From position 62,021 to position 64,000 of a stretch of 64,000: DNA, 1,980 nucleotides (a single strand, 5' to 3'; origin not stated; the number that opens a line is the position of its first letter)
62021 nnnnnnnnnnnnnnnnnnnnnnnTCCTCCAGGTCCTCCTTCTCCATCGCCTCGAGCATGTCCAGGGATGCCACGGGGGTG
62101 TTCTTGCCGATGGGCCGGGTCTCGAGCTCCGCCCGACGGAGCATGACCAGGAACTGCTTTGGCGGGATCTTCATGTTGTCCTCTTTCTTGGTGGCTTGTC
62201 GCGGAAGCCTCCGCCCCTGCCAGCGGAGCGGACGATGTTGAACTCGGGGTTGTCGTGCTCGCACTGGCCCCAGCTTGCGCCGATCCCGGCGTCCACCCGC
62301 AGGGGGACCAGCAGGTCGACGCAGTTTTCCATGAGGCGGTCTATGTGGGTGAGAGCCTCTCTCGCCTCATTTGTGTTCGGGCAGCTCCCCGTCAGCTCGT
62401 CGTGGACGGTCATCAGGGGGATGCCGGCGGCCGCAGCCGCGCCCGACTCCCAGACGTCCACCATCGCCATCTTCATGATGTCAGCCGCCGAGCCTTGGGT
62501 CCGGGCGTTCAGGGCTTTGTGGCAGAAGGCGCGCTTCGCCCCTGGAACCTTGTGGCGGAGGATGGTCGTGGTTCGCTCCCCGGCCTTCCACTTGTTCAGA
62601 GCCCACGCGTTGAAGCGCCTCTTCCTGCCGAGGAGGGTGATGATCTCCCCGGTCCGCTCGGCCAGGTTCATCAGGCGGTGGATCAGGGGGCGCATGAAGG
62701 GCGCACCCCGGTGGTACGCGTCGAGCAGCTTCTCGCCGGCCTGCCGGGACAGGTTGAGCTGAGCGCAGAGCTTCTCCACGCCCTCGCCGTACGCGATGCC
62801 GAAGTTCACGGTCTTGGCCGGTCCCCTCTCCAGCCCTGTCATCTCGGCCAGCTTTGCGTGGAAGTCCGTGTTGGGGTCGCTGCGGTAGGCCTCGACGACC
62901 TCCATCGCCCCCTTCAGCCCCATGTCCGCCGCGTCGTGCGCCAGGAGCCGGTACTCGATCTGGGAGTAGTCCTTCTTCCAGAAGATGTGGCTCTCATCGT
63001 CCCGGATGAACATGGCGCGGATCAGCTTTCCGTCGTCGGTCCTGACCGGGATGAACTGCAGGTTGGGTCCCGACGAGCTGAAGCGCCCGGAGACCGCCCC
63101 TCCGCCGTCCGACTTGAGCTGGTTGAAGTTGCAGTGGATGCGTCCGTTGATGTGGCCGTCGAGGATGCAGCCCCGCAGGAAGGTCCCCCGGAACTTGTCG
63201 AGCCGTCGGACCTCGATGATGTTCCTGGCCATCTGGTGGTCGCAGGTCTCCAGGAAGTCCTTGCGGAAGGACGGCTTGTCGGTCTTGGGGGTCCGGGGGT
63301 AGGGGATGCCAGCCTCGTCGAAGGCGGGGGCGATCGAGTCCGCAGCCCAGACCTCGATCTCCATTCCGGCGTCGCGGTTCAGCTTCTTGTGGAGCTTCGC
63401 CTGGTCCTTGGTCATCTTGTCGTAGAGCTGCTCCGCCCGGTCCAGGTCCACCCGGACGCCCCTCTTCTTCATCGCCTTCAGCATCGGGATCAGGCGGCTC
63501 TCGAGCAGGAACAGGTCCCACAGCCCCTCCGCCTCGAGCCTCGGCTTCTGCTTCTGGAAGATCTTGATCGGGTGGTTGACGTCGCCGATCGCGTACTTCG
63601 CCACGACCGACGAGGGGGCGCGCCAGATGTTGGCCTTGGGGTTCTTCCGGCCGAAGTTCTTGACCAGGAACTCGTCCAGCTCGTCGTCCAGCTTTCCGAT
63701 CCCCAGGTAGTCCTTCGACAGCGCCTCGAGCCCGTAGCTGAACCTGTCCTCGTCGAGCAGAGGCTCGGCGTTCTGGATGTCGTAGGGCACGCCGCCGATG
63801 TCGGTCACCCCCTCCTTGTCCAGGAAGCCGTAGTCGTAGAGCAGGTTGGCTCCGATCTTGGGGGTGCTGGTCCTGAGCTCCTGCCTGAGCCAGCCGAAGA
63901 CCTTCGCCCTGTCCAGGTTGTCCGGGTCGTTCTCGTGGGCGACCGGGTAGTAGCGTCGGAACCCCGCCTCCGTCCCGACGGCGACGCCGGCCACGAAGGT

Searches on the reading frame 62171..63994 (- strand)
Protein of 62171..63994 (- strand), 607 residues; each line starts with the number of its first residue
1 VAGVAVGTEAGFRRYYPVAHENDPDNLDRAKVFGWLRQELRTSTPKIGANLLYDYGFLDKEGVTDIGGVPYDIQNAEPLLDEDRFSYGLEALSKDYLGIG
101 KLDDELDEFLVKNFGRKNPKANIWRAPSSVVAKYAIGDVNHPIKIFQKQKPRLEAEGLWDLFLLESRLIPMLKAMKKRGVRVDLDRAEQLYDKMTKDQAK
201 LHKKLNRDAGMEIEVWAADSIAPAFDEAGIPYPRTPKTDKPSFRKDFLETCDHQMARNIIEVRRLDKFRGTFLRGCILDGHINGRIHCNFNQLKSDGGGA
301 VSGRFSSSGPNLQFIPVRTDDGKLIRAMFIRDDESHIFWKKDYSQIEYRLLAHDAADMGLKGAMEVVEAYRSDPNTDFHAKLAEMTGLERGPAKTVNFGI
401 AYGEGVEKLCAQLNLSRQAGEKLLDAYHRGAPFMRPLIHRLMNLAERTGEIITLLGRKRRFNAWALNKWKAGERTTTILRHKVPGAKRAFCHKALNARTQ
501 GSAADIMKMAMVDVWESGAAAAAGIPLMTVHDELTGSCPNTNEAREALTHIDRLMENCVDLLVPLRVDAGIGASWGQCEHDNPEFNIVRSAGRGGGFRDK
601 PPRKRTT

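Call 47: search_protein_families(library=phrogs, proteins=[window:62171-63994:-], max_evalue=0.0001)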
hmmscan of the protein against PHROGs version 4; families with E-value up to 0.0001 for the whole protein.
window:62171-63994:- (607 aa): 7 families
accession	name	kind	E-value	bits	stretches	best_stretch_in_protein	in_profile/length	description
phrog_17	-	DNA, RNA and nucleotide metabolism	5.9e-102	343.6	1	15-584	708-1239/1445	DNA polymerase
phrog_12241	-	DNA, RNA and nucleotide metabolism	4.1e-20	73.2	1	38-319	190-497/502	DNA polymerase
phrog_15971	-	DNA, RNA and nucleotide metabolism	8.2e-18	65.7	1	163-578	5-375/376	DNA polymerase I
phrog_10285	-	DNA, RNA and nucleotide metabolism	5.6e-16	59.5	1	307-576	27-319/321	DNA polymerase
phrog_2573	-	DNA, RNA and nucleotide metabolism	7.9e-16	59.1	1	382-559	78-249/336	DNA polymerase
phrog_5995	-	DNA, RNA and nucleotide metabolism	4.4e-12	47.1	1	399-562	3-151/236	DNA polymerase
phrog_12116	-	DNA, RNA and nucleotide metabolism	9.3e-05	23.7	0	302-353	2-55/81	DNA polymerase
